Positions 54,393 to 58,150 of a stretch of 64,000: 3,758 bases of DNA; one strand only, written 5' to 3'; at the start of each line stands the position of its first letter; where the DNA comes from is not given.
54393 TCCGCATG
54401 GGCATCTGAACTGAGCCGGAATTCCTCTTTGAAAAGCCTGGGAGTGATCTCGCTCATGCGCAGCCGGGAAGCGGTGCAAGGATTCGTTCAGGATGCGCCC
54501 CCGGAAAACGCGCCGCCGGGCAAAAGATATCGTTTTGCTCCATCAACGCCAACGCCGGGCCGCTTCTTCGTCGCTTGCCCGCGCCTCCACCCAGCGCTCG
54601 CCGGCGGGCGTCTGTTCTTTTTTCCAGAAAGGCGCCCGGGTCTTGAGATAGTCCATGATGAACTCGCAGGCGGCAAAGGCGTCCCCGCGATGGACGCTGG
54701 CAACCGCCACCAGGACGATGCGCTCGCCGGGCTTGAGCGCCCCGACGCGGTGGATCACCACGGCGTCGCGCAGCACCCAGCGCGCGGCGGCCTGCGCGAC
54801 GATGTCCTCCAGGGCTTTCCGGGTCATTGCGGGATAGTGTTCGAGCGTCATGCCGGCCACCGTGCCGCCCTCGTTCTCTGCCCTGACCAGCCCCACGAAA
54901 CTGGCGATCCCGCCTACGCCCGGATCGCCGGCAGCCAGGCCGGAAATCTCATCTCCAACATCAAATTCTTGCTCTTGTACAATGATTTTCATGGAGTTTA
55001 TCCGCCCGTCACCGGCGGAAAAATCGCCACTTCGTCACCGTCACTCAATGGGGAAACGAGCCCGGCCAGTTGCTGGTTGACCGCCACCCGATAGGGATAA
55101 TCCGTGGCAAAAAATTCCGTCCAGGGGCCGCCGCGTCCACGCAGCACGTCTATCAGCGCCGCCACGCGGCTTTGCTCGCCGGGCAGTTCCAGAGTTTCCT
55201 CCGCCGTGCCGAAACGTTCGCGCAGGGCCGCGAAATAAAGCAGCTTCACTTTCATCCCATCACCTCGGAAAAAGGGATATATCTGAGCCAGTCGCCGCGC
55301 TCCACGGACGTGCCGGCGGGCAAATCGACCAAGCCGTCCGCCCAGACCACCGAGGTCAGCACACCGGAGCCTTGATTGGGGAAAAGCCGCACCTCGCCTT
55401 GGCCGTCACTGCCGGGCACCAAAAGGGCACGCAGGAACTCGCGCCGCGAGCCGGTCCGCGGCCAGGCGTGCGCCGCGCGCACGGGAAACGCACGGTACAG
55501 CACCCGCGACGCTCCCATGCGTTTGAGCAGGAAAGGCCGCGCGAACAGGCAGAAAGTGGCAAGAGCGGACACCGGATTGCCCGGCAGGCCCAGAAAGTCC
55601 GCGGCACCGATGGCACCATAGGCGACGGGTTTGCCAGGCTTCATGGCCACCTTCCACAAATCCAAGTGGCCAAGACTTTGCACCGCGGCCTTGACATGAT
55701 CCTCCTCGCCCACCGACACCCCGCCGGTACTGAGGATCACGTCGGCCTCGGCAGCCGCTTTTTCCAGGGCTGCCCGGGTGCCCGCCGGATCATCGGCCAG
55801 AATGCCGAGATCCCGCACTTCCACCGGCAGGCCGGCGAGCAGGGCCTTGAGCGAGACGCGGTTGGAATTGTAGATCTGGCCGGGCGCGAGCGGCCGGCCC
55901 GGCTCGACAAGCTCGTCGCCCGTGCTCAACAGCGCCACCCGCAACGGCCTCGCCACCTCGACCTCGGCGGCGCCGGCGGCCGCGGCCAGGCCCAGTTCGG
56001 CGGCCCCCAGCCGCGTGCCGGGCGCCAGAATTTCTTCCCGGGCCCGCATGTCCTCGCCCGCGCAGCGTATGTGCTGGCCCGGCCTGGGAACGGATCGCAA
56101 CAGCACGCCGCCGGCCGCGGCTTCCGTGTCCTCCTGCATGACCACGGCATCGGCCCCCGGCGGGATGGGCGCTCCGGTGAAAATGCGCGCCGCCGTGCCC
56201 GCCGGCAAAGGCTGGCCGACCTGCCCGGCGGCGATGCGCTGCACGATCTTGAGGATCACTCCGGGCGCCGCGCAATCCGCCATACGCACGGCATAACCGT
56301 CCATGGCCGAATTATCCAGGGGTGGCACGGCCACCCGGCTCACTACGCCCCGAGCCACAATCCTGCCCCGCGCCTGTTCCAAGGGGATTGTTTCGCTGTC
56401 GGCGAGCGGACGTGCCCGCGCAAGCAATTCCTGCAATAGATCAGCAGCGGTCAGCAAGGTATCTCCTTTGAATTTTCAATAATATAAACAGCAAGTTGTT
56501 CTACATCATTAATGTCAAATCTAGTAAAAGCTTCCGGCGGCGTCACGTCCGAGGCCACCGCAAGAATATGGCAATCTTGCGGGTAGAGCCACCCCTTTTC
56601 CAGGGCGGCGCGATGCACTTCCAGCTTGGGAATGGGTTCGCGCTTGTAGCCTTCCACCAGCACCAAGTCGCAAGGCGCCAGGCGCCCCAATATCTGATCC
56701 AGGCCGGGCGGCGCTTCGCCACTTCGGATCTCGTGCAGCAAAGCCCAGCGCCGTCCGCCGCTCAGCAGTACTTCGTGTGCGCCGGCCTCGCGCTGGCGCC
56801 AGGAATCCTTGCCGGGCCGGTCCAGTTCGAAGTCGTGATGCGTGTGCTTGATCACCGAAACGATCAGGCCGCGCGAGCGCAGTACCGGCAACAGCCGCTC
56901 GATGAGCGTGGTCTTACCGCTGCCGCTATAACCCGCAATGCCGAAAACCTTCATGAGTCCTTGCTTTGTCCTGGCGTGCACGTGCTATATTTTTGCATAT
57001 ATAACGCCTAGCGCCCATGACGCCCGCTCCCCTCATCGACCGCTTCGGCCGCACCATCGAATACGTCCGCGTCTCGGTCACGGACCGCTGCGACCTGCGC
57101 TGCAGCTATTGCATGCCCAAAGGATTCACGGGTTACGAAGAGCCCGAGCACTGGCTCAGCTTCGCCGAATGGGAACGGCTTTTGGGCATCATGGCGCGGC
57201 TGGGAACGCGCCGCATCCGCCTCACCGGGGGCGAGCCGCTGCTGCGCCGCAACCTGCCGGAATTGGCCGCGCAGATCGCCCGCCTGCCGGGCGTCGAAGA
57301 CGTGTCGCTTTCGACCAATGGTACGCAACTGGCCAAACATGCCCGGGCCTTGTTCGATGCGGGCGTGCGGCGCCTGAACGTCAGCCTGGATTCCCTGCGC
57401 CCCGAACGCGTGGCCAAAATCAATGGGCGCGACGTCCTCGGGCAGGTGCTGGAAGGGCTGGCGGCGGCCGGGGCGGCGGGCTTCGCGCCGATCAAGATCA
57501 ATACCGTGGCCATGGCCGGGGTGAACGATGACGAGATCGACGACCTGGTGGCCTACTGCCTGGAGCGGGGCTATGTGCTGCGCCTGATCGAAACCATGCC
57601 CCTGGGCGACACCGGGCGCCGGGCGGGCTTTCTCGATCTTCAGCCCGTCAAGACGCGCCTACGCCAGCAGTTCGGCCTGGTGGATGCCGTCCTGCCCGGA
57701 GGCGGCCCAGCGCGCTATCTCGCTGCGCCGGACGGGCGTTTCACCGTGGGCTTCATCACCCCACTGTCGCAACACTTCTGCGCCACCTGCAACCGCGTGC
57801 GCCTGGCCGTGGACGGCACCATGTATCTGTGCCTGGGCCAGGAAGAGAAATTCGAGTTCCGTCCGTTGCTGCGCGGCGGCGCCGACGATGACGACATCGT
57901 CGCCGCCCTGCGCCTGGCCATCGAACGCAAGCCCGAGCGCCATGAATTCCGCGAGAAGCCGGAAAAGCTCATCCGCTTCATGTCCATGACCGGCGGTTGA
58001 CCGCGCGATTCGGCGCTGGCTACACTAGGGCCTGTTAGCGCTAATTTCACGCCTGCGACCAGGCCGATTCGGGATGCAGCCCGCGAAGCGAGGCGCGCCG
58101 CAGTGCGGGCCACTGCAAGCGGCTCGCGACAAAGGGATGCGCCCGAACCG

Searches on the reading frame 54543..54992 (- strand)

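Call 22: search_protein_families(library=pfam, proteins=[window:54543-54992:-], max_evalue=0.0001)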
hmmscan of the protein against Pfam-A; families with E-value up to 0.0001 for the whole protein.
window:54543-54992:- (149 aa): 1 family
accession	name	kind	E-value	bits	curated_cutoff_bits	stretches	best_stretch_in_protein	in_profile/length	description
PF02391.22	MoaE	-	8e-38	129.6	23.4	1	5-119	1-114/114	MoaE protein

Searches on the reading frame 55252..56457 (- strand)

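Call 22: search_protein_families(library=pfam, proteins=[window:55252-56457:-], max_evalue=0.0001)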
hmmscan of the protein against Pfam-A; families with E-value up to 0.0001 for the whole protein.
window:55252-56457:- (401 aa): 3 families
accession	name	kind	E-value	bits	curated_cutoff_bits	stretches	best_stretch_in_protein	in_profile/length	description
PF03453.22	MoeA_N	-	3.1e-44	150.9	30.8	1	5-162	4-160/160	MoeA N-terminal region (domain I and II)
PF00994.29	MoCF_biosynth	-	1e-31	110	26.6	1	176-311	2-143/144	Probable molybdopterin binding domain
PF03454.20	MoeA_C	-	9.8e-16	58.2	22.1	1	326-396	2-72/72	MoeA C-terminal region (domain IV)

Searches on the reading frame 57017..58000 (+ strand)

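Call 22: search_protein_families(library=pfam, proteins=[window:57017-58000:+], max_evalue=0.0001)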
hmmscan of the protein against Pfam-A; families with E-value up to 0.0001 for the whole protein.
window:57017-58000:+ (327 aa): 2 families
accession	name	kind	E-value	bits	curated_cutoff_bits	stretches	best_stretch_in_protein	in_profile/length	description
PF04055.27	Radical_SAM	-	8e-34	117.6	29.5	1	19-179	1-164/166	Radical SAM superfamily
PF06463.18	Mob_synth_C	-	1.1e-31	109.9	37.4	1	187-311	2-128/128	Molybdenum Cofactor Synthesis C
